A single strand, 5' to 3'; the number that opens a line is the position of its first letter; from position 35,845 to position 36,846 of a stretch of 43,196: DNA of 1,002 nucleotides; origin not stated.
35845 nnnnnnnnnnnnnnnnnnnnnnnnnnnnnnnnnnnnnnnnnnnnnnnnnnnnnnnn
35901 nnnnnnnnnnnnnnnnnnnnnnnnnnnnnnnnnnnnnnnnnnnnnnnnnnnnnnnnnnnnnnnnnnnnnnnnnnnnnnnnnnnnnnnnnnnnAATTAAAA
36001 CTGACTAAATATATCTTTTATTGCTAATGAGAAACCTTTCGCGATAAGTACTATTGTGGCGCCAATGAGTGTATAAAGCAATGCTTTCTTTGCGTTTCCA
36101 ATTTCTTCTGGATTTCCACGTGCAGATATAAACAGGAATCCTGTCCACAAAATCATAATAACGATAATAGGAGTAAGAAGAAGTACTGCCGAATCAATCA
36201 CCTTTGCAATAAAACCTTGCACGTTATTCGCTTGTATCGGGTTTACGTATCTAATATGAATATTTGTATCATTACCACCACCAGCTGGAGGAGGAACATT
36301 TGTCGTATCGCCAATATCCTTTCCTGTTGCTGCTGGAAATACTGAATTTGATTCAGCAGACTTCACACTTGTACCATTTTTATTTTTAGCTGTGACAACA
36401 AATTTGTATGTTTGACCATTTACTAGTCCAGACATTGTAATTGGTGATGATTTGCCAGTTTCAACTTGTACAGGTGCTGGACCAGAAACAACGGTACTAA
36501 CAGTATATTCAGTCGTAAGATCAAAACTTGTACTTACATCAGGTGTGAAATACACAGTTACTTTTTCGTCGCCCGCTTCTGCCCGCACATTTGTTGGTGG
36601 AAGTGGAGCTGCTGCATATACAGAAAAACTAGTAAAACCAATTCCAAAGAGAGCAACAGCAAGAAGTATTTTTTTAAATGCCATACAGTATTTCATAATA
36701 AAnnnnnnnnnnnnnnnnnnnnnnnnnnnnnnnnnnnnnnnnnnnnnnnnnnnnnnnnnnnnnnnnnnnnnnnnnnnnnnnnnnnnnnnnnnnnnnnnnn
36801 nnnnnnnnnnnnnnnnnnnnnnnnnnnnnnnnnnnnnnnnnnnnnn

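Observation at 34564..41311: Array of six paralogous two-helix pilin-like (TrbC/VirB2-type) modules, three fused behind long Fn3/Ig arrays, with no secretion or pilus machinery nearby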

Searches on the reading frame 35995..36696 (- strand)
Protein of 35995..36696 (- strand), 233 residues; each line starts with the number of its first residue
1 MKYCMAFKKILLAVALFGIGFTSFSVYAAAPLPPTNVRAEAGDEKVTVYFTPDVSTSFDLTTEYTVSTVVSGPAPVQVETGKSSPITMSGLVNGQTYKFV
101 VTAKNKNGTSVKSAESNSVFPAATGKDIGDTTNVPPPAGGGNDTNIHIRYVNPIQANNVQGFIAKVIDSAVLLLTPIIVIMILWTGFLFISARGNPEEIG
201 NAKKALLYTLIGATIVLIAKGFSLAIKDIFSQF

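Call 5: search_protein_families(library=pfam, proteins=[window:35995-36696:-], max_evalue=1)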
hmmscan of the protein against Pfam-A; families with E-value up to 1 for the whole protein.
window:35995-36696:- (233 aa): 6 families
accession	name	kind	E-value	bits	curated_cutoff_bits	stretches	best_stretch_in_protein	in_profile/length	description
PF18895.5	T4SS_pilin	-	1.9e-09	37.9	26.6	1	158-223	4-68/71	Type IV secretion system pilin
PF00041.27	fn3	-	8.5e-06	26.3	25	1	33-117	2-82/84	Fibronectin type III domain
PF04956.18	TrbC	-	0.0032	18.1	27.9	1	157-222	35-94/98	TrbC/VIRB2 pilin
PF25300.1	Fn3_Dep-1_3rd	-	0.019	15.3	26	1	61-112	29-80/85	Dep-1 third Fn3-like domain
PF08005.17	PHR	-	0.1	13.6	23.6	1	43-113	77-142/151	PHR domain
PF25059.1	FN3_DSCAM-DSCAML_C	-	0.12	13.1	39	1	82-114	43-75/89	DSCAM/DSCAML C-terminal Fn3-like domain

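Call 14: find_homologous_proteins(query=window:35995-36696:-, max_evalue=0.001)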
Query window:35995-36696:- (233 aa): 10 proteins with E <= 0.001 among 1561 candidates.
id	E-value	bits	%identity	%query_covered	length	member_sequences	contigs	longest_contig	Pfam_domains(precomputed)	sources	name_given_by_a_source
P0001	5.1e-141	486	100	98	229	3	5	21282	PF18895.6,PF00041.28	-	-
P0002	6.3e-81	289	65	97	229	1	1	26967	PF18895.6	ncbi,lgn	-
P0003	4.1e-74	267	61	97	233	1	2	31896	PF18895.6,PF00041.28,PF04956.19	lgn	-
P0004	1.7e-71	259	60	97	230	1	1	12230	PF18895.6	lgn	-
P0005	3.6e-38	150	45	85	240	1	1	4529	PF18895.6,PF00041.28,PF04956.19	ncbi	-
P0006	1.4e-33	135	63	47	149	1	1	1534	PF18895.6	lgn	-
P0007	1.1e-32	132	71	38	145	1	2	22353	PF18895.6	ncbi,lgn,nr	ncbi:MAG: hypothetical protein KBC17_02485 [Candidatus Pacebacteria bacterium]|nr:hypothetical prote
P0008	2.6e-32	130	51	60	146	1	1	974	PF18895.6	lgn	-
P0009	1.3e-20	92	53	37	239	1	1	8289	PF18895.6,PF04956.19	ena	-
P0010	2.0e-19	88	42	60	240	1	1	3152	PF18895.6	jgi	-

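Call 23: find_encoding_contigs(protein=P0002, flank=10000, max_places=3)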
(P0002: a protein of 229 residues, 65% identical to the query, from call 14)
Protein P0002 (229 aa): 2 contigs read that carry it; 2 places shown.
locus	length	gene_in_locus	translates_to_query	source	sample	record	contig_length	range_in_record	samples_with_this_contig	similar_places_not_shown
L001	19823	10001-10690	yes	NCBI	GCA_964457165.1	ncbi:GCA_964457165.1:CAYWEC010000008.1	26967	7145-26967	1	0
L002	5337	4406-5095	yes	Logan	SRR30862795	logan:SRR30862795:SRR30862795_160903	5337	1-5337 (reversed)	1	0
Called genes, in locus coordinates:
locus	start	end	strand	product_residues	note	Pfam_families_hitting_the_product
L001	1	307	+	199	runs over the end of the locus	PF13483:Lactamase_B_3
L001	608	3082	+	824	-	PF00521:DNA_topoisoIV, PF03989:DNA_gyraseA_C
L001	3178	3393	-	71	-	-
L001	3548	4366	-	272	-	-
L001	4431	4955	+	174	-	PF13489:Methyltransf_23 (weak), PF01209:Ubie_methyltran (weak), PF01728:FtsJ (faint), PF08241:Methyltransf_11, PF08242:Methyltransf_12, PF13649:Methyltransf_25, PF13847:Methyltransf_31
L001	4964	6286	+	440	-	PF01547:SBP_bac_1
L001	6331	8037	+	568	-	PF16656:Pur_ac_phosph_N (faint), PF18895:T4SS_pilin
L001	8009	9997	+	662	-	PF25059:FN3_DSCAM-DSCAML_C (faint), PF00041:fn3 (weak), PF18895:T4SS_pilin (weak)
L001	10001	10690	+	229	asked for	PF18895:T4SS_pilin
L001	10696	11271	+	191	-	PF18895:T4SS_pilin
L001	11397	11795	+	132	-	PF18895:T4SS_pilin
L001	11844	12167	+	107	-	-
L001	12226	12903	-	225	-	-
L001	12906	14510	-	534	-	-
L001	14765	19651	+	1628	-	PF16656:Pur_ac_phosph_N (faint), PF10179:NDNF (faint), PF28033:Fn3_ROS1 (faint), PF00041:fn3, PF25059:FN3_DSCAM-DSCAML_C (weak), PF00041:fn3, PF25059:FN3_DSCAM-DSCAML_C, PF00041:fn3, +2 more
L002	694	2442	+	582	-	PF16656:Pur_ac_phosph_N (faint), PF18895:T4SS_pilin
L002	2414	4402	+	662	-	PF25059:FN3_DSCAM-DSCAML_C (faint), PF00041:fn3 (weak), PF18895:T4SS_pilin (weak)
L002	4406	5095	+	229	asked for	PF18895:T4SS_pilin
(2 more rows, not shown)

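Call 24: find_encoding_contigs(protein=P0003, flank=10000, max_places=3)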
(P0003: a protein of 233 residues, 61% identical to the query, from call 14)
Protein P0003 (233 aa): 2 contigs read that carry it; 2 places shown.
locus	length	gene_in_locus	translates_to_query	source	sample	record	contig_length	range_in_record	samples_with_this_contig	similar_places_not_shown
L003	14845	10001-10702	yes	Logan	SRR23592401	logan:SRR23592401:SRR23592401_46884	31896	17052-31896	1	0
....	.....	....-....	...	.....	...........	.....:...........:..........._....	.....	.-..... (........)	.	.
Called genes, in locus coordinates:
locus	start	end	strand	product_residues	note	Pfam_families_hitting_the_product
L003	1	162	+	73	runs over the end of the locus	-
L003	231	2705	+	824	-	PF00521:DNA_topoisoIV, PF03989:DNA_gyraseA_C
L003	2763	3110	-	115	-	-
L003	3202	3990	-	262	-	-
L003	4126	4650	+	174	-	PF13489:Methyltransf_23 (weak), PF01209:Ubie_methyltran, PF08241:Methyltransf_11, PF08242:Methyltransf_12, PF13649:Methyltransf_25, PF13847:Methyltransf_31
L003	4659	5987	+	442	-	PF01547:SBP_bac_1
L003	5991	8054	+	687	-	PF16656:Pur_ac_phosph_N (faint), PF18895:T4SS_pilin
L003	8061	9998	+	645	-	PF25523:Ig_RIMBP2 (faint), PF16656:Pur_ac_phosph_N (faint), PF00041:fn3, PF18895:T4SS_pilin (faint)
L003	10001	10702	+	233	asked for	PF04956:TrbC (faint), PF00041:fn3 (weak), PF18895:T4SS_pilin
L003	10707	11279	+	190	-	PF18895:T4SS_pilin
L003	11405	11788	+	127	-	PF18895:T4SS_pilin (weak)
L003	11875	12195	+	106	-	-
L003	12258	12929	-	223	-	PF25184:YxzE (faint)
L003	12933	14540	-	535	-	-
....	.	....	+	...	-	?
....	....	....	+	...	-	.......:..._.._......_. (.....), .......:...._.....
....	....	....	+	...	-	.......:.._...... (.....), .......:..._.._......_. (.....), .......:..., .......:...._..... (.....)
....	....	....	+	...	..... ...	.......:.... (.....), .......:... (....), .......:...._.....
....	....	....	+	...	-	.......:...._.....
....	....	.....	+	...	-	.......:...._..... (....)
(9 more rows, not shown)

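Call 28: predict_structure(protein=window:35995-36696:-)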
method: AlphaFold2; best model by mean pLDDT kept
length: 233 residues; sequences in the alignment: 1
mean_pLDDT: 57.2   pTM: 0.37
mean pLDDT of the five models: 57.2, 51.3, 51.1, 49.9, 49.2
residues with pLDDT >= 90: 0; 70-90: 27; 50-70: 148; < 50: 58
segments of 3 or more residues with pLDDT < 50: 26-29, 55-60, 121-160
pLDDT, mean of each block of 10 residues (from residue 1): 59 62 48 59 66 49 63 57 67 66 61 54 38 33 32 38 58 65 68 66 71 73 65 53
secondary structure, 60 per line:
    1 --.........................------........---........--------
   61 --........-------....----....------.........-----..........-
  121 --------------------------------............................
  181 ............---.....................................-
elements in order: H3-27 E34-41 E45-52 E63-70 E78-81 E86-89 E96-104 E110-119 H153-192 H196-232

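Call 37: find_related_loci(query=A2, collection=genome_contigs, flank=10000)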
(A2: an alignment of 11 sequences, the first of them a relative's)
Query A2 (229 aa) in genome_contigs; peptide patterns used: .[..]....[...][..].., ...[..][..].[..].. (x = any residue, [..] = any of these).
268 stretches matched a pattern; 220 encode a relative of the query (tblastn E <= 1e-3); the best 80 are kept; 80 distinct loci.
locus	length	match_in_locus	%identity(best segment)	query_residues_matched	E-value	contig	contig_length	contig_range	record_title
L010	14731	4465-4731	71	141-229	4e-37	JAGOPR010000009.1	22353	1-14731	MAG: Candidatus Paceibacterota bacterium isolate Gw_Eff_bin_137 Gw_Eff_4690_length_22353_cov_16.947314, whole genome sho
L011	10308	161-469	48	124-224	5e-23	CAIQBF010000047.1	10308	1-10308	uncultured bacterium isolate Loclat_bin-19288 genome assembly, contig: bin-19288:047/110, whole genome shotgun sequence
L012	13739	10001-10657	46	133-223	4e-22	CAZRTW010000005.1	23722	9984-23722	MAG TPA_asm: uncultured Candidatus Saccharibacteria bacterium isolate SRP286056_co3_166 genome assembly, contig: NODE_18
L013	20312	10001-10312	48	128-227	5e-21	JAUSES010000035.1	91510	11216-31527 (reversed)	MAG: bacterium isolate E14_maxbin.225_sub E14_k141_556251, whole genome shotgun sequence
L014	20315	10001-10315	40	125-229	2e-20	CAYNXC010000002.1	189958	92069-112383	MAG TPA_asm: uncultured Candidatus Saccharibacteria bacterium isolate binchicken_co277_39 genome assembly, contig: NODE_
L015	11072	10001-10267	43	125-213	6e-20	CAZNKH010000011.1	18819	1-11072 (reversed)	MAG TPA_asm: uncultured Candidatus Saccharibacteria bacterium isolate binchicken_co115_319 genome assembly, contig: NODE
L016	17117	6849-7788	44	72-227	1e-19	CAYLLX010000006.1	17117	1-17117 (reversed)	MAG TPA_asm: uncultured Candidatus Saccharibacteria bacterium isolate SRP286056_co1_678 genome assembly, contig: NODE_40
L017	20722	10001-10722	47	125-215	3e-19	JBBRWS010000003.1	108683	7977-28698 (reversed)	MAG: Candidatus Paceibacteria bacterium isolate La4_metabat2.065 La4_metabat2.065_K_160125_L_108683_cov_52.9995, whole g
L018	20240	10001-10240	48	145-224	7e-19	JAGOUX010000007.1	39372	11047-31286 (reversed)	MAG: Candidatus Paceibacterota bacterium isolate Gw_Eff_bin_532 Gw_Eff_1735_length_39372_cov_7.916652, whole genome shot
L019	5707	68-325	46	131-224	1e-18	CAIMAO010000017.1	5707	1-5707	uncultured bacterium isolate AM-lipid-01-D8_bin-1576 genome assembly, contig: bin-1576:17/46, whole genome shotgun seque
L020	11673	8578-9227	39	105-229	2e-18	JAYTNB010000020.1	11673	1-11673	MAG: bacterium isolate GFS_3870 GFS_3870_19, whole genome shotgun sequence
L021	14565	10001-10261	45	138-224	4e-18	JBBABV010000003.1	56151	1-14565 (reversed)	MAG: Candidatus Paceibacterota bacterium isolate SO_2017_LW1_31 NODE_287_length_56151_cov_3.953074_LW64-88_2017, whole g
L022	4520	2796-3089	38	126-229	5e-18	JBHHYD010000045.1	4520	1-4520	MAG: Candidatus Paceibacteria bacterium isolate Maj_2_bin.9 NODE_11964_length_4520_cov_5.117357, whole genome shotgun se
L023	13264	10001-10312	42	125-223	6e-18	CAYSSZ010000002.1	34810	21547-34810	MAG TPA_asm: uncultured Candidatus Saccharibacteria bacterium isolate SRP192927_co6_844 genome assembly, contig: NODE_21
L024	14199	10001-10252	40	146-229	5e-17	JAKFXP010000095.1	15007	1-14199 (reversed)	MAG: Parcubacteria group bacterium isolate ND3_Bin_29 ND3_0000829, whole genome shotgun sequence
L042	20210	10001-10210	46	144-213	1e-15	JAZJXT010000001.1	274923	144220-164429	MAG: Patescibacteria group bacterium isolate ADI_H1L2_2_122_18_3-bin036_1 ADIH1L22_B036_1_000000000001, whole genome sho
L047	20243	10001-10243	47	135-213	2e-15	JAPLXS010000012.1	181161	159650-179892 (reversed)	MAG: Candidatus Nomurabacteria bacterium isolate LacPavin_0419_WC53_MAG_32_16 LacPavin_0419_WC53_scaffold_345109, whole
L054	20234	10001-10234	45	136-213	4e-15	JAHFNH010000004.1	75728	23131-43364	MAG: Candidatus Nomurabacteria bacterium isolate nzgw476 NODE_167_length_75729_cov_6.144509, whole genome shotgun sequen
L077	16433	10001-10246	38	148-229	4e-14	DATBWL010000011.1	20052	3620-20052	MAG TPA_asm: Candidatus Paceibacterota bacterium isolate SMAG_U7540 k141_1100689, whole genome shotgun sequence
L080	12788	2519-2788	34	139-228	4e-14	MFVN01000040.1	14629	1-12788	MAG: Candidatus Nomurabacteria bacterium RIFCSPLOWO2_02_FULL_42_17 rifcsplowo2_02_scaffold_5936, whole genome shotgun se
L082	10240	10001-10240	44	124-201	5e-14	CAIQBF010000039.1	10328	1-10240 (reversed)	uncultured bacterium isolate Loclat_bin-19288 genome assembly, contig: bin-19288:039/110, whole genome shotgun sequence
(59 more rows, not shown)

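Call 43: search_protein_families(library=pfam, proteins=[L080:50-2830:+, L010:722-2830:+, L010:2891-4282:+, L016:5844-7373:+, L082:8376-9878:+, L054:8411-9904:+, L012:7688-9136:+, L077:8382-9788:+, L042:8470-9864:+, L047:8453-9781:+], max_evalue=0.01)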
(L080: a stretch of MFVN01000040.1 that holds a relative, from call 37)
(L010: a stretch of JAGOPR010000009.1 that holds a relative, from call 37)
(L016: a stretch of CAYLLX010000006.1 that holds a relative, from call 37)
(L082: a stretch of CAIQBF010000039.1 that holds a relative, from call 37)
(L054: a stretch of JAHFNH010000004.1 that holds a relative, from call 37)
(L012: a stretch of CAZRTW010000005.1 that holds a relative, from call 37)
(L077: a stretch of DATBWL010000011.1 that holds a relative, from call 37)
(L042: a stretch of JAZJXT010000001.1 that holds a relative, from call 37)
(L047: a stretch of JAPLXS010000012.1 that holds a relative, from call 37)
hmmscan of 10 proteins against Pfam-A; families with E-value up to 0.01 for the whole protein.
L080:50-2830:+ (926 aa): 4 families
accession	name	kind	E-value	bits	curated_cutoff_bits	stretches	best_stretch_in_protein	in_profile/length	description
PF18998.6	Flg_new_2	-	8.1e-44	147.9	23.6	5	35-101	2-71/73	Divergent InlB B-repeat domain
PF18895.5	T4SS_pilin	-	1.6e-08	34.9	26.6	1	841-907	6-71/71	Type IV secretion system pilin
PF04290.18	DctQ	-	0.00021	21.6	28.3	1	837-915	54-131/132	Tripartite ATP-independent periplasmic transporters, DctQ component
PF04956.18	TrbC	-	0.00029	21.4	27.9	1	838-905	35-96/98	TrbC/VIRB2 pilin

L010:722-2830:+ (702 aa): 4 families
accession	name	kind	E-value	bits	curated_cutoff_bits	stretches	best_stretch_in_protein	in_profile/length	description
PF16656.11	Pur_ac_phosph_N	-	3e-20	73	30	2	291-355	28-93/93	Purple acid Phosphatase, N-terminal domain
PF18895.5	T4SS_pilin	-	4.2e-09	36.8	26.6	1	624-685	10-69/71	Type IV secretion system pilin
PF16655.11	PhoD_N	-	8.6e-07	29.9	30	0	510-564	43-90/90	PhoD-like phosphatase, N-terminal domain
PF00041.27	fn3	-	8e-06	26.4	25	0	525-552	48-75/84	Fibronectin type III domain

L010:2891-4282:+ (463 aa): 3 families
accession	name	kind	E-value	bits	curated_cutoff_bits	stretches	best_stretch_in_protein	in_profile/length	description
PF00041.27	fn3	-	8.6e-14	52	25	1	262-342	2-76/84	Fibronectin type III domain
PF18895.5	T4SS_pilin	-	1.3e-07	32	26.6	1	386-456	2-71/71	Type IV secretion system pilin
PF25523.1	Ig_RIMBP2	-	0.00018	21.9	27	0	259-321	2-71/105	RIMBP2-like, immunoglobulin-like domain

L016:5844-7373:+ (509 aa): 3 families
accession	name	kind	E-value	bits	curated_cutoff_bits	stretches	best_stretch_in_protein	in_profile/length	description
PF00041.27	fn3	-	4.3e-11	43.3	25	0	144-187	31-67/84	Fibronectin type III domain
PF18895.5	T4SS_pilin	-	1.4e-07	31.9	26.6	1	426-495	3-70/71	Type IV secretion system pilin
PF16656.11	Pur_ac_phosph_N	-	4.3e-05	24.4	30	0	33-70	54-93/93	Purple acid Phosphatase, N-terminal domain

L082:8376-9878:+ (500 aa): 2 families
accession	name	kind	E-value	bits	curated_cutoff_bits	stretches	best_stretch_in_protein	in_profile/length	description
PF18895.5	T4SS_pilin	-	3.5e-10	40.2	26.6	1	418-485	5-71/71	Type IV secretion system pilin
PF16656.11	Pur_ac_phosph_N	-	4.4e-08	34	30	1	287-344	32-91/93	Purple acid Phosphatase, N-terminal domain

L054:8411-9904:+ (497 aa): 2 families
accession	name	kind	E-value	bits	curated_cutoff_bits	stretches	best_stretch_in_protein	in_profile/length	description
PF18895.5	T4SS_pilin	-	6.7e-11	42.5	26.6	1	418-484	7-71/71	Type IV secretion system pilin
PF04956.18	TrbC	-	0.0014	19.2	27.9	1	418-482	39-96/98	TrbC/VIRB2 pilin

L012:7688-9136:+ (482 aa): 4 families
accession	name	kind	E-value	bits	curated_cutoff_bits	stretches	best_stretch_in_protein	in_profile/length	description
PF16656.11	Pur_ac_phosph_N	-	5.2e-12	46.6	30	1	97-136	56-92/93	Purple acid Phosphatase, N-terminal domain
PF18895.5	T4SS_pilin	-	1.2e-08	35.3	26.6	1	410-467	15-71/71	Type IV secretion system pilin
PF00041.27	fn3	-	0.00086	19.9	25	0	295-318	50-73/84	Fibronectin type III domain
PF04956.18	TrbC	-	0.0038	17.8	27.9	1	401-466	39-97/98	TrbC/VIRB2 pilin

L077:8382-9788:+ (468 aa): 1 family
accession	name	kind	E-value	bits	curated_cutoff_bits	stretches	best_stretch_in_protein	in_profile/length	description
PF18895.5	T4SS_pilin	-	1.5e-09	38.2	26.6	1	391-448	15-71/71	Type IV secretion system pilin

L042:8470-9864:+ (464 aa): 3 families
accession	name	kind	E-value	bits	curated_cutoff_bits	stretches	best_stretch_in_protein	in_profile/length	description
PF18895.5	T4SS_pilin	-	3.2e-08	34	26.6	1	383-448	8-71/71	Type IV secretion system pilin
PF00041.27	fn3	-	9.5e-05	23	25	0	84-123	41-79/84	Fibronectin type III domain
PF04956.18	TrbC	-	0.0044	17.6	27.9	0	382-442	39-94/98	TrbC/VIRB2 pilin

L047:8453-9781:+ (442 aa): 3 families
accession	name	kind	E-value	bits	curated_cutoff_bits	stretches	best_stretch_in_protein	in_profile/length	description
PF01833.30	TIG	-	2.8e-12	46.9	20.9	2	132-198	1-72/84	IPT/TIG domain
PF18895.5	T4SS_pilin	-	6.6e-07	29.7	26.6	1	364-429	8-71/71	Type IV secretion system pilin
PF20144.5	TIG_SUH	-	0.0038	17.8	24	0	132-186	2-55/94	TIG domain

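Call 49: search_protein_families(library=ncbifam, proteins=[window:35995-36696:-], max_evalue=0.01)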
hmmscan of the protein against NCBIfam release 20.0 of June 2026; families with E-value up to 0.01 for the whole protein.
window:35995-36696:- (233 aa): 2 families
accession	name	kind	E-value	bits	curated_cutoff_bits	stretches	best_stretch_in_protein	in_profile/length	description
NF045849.1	ICE_MMCAP2_0565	equivalog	3.4e-05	23.4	40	1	155-229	5-79/80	Mbov_0395 family pilin-like conjugal transfer protein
NF045522.1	MXAN_2561_fam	equivalog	0.0013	18.3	150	1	29-124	167-261/304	MXAN_2561 family MXYO-CTERM-anchored protein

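Call 63: search_protein_families(library=phrogs, proteins=[window:35995-36696:-], max_evalue=0.01)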
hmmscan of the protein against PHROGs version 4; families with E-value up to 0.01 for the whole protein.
window:35995-36696:- (233 aa): 3 families
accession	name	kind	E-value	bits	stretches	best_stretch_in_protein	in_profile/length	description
phrog_37329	-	unknown function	2e-05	24.3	1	21-147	285-407/594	-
phrog_6977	-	tail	0.00051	20.5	1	28-116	150-238/284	minor tail protein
phrog_31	-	tail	0.00053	18.8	1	23-121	958-1062/1565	central tail fiber J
